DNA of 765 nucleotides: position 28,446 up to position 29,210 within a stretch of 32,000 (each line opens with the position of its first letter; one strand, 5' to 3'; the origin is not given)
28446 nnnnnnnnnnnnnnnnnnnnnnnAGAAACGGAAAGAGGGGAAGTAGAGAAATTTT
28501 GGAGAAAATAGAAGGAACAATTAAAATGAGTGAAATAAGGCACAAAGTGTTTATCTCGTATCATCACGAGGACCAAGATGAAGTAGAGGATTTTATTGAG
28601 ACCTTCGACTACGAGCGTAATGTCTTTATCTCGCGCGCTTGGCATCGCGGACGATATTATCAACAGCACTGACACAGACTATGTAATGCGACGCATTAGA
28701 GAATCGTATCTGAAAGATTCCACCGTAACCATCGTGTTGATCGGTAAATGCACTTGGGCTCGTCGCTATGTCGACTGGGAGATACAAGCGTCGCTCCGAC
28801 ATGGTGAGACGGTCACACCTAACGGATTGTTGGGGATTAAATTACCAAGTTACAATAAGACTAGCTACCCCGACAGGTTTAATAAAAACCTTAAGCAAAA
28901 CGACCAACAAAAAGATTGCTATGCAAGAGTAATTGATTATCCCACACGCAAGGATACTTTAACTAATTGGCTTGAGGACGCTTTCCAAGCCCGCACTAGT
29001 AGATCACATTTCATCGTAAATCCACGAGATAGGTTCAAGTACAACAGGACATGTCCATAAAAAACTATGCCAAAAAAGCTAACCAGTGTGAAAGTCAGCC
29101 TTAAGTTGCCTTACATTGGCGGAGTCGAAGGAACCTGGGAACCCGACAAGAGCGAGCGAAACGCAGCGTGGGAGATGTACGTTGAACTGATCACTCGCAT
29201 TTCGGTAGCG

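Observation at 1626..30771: In-frame minisatellite inserts in most housekeeping and transporter proteins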

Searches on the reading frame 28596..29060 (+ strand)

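Call 46: search_protein_families(library=pfam, proteins=[window:28596-29060:+], max_evalue=0.001)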
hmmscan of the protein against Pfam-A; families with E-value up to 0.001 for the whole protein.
window:28596-29060:+ (154 aa): 1 family
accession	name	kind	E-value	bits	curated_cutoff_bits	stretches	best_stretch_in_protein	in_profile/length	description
PF08937.16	ThsB_TIR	-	6.6e-15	55.8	21.2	1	23-85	41-97/100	Thoeris protein ThsB, TIR-like domain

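Call 67: search_protein_families(library=padloc, proteins=[window:28596-29060:+], max_evalue=0.01)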
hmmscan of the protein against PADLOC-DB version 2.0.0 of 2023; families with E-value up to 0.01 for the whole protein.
window:28596-29060:+ (154 aa): 5 families
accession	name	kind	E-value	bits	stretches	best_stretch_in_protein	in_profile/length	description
PDLC00431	ThsB1|ThsB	-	7.2e-11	40.8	1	31-133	52-160/162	TIR-like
PDLC04688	PDC-M50B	-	2.5e-09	35.6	1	29-133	51-159/162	-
PDLC00418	ThsB1|ThsB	-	1.7e-06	26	1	23-85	45-110/155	TIR-like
PDLC00428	ThsB1|ThsB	-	3.1e-06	25.7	1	23-101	53-140/219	TIR-like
PDLC00433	ThsB1|ThsB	-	5e-06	24.6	1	30-131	48-159/164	TIR-like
